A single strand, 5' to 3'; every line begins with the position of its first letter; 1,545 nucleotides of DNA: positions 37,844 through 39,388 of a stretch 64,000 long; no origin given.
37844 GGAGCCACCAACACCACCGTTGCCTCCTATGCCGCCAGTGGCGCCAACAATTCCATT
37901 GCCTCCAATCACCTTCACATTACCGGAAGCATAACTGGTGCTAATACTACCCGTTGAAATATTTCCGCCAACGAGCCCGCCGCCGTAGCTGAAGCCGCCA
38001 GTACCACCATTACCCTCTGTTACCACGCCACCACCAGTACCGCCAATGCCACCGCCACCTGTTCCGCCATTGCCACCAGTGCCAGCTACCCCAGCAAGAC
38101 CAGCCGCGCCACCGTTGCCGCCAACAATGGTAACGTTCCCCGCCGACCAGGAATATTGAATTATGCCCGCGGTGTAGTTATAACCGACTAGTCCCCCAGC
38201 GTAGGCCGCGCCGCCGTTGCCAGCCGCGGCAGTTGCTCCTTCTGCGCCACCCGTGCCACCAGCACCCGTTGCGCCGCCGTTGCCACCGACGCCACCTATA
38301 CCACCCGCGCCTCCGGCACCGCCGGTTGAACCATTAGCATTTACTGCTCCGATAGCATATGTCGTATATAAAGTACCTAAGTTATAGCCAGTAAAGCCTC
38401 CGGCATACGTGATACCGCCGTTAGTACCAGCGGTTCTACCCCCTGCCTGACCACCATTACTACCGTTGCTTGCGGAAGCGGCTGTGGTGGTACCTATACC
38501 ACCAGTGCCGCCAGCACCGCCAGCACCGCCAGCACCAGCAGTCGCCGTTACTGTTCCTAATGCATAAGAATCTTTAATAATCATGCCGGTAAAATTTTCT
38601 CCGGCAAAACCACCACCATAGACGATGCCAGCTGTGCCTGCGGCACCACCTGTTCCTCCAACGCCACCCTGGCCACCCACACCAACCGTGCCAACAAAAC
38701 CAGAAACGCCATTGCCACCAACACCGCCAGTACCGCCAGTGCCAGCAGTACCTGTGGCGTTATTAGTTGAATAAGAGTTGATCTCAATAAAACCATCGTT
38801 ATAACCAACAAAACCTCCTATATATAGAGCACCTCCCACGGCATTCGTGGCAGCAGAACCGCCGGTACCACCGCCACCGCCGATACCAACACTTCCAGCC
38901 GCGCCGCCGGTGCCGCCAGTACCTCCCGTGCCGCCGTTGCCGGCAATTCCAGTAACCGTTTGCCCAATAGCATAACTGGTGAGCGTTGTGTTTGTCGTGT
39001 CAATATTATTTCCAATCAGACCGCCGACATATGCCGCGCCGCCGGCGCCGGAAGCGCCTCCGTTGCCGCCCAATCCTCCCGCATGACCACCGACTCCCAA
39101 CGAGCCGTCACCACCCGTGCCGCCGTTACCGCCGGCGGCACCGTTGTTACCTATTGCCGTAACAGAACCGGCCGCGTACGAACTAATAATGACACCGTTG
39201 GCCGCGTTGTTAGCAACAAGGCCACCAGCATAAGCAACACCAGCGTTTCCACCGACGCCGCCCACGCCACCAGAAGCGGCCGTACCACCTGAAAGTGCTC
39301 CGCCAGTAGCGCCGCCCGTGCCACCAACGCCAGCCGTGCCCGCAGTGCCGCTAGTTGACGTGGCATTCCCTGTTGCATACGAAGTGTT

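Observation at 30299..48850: A single 18.5-kb gene encoding a 6183-aa modular surface fibre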

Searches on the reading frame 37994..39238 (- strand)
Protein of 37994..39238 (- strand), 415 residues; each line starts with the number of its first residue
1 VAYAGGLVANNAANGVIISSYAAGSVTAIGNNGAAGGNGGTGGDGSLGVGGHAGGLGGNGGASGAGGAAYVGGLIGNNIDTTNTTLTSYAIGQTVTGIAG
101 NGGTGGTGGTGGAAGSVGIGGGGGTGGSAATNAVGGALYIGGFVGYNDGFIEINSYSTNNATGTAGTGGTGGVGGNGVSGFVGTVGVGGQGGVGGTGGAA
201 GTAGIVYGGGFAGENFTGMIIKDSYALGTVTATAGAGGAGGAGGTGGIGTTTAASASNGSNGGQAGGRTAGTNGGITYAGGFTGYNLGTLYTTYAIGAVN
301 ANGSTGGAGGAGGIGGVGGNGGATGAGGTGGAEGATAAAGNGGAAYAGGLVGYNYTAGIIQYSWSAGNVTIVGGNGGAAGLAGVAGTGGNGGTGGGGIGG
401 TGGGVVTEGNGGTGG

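Call 47: predict_structure(alignment_id=A2)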
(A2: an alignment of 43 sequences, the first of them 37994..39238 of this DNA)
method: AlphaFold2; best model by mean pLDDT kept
length: 415 residues; sequences in the alignment: 43
mean_pLDDT: 64.8   pTM: 0.66
mean pLDDT of the five models: 64.8, 64.3, 63.2, 61.1, 46.3
residues with pLDDT >= 90: 0; 70-90: 174; 50-70: 199; < 50: 42
segments of 3 or more residues with pLDDT < 50: 382-415
pLDDT, mean of each block of 10 residues (from residue 1): 67 54 72 79 58 64 79 61 56 71 73 56 74 79 60 60 83 78 62 81 75 64 66 82 79 58 77 74 67 64 73 69 57 65 68 60 62 62 33 27 27 24
secondary structure, 60 per line:
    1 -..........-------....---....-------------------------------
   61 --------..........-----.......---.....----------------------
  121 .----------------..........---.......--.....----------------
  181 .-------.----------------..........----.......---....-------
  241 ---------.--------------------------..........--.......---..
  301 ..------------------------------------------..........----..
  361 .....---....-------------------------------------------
elements in order: E2-11 E19-22 E26-29 E69-78 E84-90 E94-98 E138-147 E151-157 E160-164 E206-215 E220-226 E230-233 E277-286 E289-295 E299-302 E345-354 E359-365 E369-372

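Call 50: fold_search(model_id=the predicted structure, library=pdb)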
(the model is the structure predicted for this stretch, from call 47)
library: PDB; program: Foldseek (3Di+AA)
matches with E <= 10: 108; with E <= 0.001: 0
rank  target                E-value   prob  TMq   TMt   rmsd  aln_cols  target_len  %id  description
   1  7jjv_B                7.4e-03  0.80  0.13  0.36  18.8       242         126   22  Crystal waters on the nine polyproline type II helical bundle springtail antifreeze protein from Granisotoma rainieri  (released 2021-01-27)
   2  7jjv_A                1.1e-02  0.33  0.10  0.27  17.7       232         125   22  Crystal waters on the nine polyproline type II helical bundle springtail antifreeze protein from Granisotoma rainieri  (released 2021-01-27)
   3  5awf_E                2.1e-01  0.03  0.11  0.11  25.8       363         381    7  Crystal structure of SufB-SufC-SufD complex from Escherichia coli (released 2015-11-11)
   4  8bwk_A                3.3e-01  0.01  0.09  0.07  28.2       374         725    8  Metagenomic derived PL6 alginate lyase (released 2023-12-20)
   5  8bwk_B                4.5e-01  0.01  0.09  0.07  27.1       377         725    8  Metagenomic derived PL6 alginate lyase (released 2023-12-20)
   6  6f7k_B                4.7e-01  0.01  0.07  0.06  26.7       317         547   10  Crystal structure of Dettilon tailspike protein (gp208) (released 2018-12-19)
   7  7o84_B                5.8e-01  0.01  0.06  0.06  25.3       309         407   10  Structure of the PL6 family alginate lyase Pedsa0632 from Pseudopedobacter saltans in complex with substrate (released 2021-07-28)
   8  5w6f_A                6.7e-01  0.01  0.08  0.06  27.4       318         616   12  Crystal structure of Bacteriophage CBA120 tailspike protein 3 (TSP3, orf212) (released 2018-10-24)
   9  5awg_E                7.1e-01  0.02  0.10  0.10  26.5       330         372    8  Crystal structure of Hg-bound SufB-SufC-SufD complex from Escherichia coli (released 2015-11-11)
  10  7o84_A                7.5e-01  0.01  0.08  0.08  25.6       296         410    8  Structure of the PL6 family alginate lyase Pedsa0632 from Pseudopedobacter saltans in complex with substrate (released 2021-07-28)
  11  7o7a_A                7.8e-01  0.01  0.09  0.09  25.4       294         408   10  Structure of the PL6 family alginate lyase Pedsa0632 from Pseudopedobacter saltans (released 2021-07-28)
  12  5zru_A                8.2e-01  0.01  0.07  0.06  25.4       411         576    9  Crystal structure of Agl-KA catalytic domain (released 2019-10-23)
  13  4q1q_A                8.2e-01  0.01  0.06  0.08  26.4       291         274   15  Crystal structure of TibC-catalyzed hyper-glycosylated TibA55-350 fragment (released 2014-09-17)
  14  7w1d_D                1.1e+00  0.01  0.09  0.07  26.6       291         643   11  Crystal structure of Klebsiella pneumoniae K1 capsule-specific polysaccharide lyase in a C2 crystal form (released 2022-05-18)
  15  4ozz                  1.2e+00  0.00  0.06  0.06  26.9       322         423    7  Crystal Structure of the periplasmic alginate epimerase AlgG T265N T268M double mutant (released 2015-03-04)
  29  2pne                  2.2e+00  0.04  0.07  0.27  15.1       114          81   28  Crystal Structure of the Snow Flea Antifreeze Protein (released 2008-04-29)
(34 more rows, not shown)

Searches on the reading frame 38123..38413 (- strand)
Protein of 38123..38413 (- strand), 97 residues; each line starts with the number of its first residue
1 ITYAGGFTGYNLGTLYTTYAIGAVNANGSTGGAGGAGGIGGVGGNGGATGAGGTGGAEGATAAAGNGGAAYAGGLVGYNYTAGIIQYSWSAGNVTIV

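Call 84: search_protein_representatives(alignment_id=A7)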
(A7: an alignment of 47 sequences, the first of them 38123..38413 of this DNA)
Query: 47 sequences, 93 profile positions. Proteins with E-value up to 0.001 (for the whole library): 12898; up to 1e-10: 3951; up to 1e-30: 273. The best 150 are listed.
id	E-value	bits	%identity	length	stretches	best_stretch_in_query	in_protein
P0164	5.9e-106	362.9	-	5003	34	4-91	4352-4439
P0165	2.1e-105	361.2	-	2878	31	2-90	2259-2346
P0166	6.1e-103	353.3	-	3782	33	2-91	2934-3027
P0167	9.5e-103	352.7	-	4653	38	3-90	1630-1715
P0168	2.1e-100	345.1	-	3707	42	3-91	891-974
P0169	1.3e-97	336.2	-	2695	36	3-91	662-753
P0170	4.4e-97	334.5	-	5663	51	2-87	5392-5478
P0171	7.4e-94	324.2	-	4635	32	4-92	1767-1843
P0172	9.4e-75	262.9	-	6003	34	3-89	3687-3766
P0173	6.5e-72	253.8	-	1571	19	3-91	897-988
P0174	1.1e-70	249.9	-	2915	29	3-90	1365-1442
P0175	4.4e-70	248.0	-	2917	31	4-89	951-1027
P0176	1.5e-69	246.3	-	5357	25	4-91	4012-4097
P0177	4.7e-68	241.5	-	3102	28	3-92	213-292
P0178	2.7e-67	239.0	-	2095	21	2-90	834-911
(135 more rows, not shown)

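Call 88: list_cluster_members(proteins=[P0164, P0165, P0166, P0167, P0168, P0169, P0171, P0173, P0174, P0176])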
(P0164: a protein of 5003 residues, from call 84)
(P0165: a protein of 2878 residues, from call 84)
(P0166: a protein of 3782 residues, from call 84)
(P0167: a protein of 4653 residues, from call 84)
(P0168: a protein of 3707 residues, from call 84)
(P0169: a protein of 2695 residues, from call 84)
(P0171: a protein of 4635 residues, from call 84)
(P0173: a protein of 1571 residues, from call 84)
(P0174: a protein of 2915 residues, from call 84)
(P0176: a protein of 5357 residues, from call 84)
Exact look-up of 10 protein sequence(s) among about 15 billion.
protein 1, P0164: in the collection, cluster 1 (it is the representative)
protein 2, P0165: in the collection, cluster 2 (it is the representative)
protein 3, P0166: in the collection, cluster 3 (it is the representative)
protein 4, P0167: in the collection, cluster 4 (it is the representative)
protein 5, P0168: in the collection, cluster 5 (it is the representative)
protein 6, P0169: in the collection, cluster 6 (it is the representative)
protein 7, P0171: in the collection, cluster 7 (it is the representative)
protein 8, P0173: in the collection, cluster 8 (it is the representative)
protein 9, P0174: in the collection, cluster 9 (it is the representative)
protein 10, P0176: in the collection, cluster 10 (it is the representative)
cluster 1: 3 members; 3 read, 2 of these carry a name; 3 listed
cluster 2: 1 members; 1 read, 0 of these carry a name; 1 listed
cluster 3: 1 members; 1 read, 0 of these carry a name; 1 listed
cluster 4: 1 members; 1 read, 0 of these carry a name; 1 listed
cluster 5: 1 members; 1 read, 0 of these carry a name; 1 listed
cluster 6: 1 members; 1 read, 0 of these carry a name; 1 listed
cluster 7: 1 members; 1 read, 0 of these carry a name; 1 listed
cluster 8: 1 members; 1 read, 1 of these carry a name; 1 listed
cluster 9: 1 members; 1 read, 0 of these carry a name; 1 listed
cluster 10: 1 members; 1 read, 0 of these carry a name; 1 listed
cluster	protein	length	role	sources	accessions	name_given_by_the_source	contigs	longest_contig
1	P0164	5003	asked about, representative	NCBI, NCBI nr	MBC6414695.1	MAG: cadherin-like beta sandwich domain-containing protein [Chromatiales bacterium] | cadherin-like beta sandwich domain-containing protein [Chromatiales bacterium]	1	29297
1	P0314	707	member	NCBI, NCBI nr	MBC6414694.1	MAG: cadherin-like beta sandwich domain-containing protein [Chromatiales bacterium] | cadherin-like beta sandwich domain-containing protein [Chromatiales bacterium]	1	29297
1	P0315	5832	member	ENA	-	-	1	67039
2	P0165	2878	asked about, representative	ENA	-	-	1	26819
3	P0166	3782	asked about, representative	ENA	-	-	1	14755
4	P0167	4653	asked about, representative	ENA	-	-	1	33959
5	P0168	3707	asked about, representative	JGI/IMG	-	-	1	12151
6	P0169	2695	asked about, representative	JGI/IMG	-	-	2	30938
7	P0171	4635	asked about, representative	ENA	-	-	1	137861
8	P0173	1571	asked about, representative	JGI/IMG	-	filamentous hemagglutinin family protein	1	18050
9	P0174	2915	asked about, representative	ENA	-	-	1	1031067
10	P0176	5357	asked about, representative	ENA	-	-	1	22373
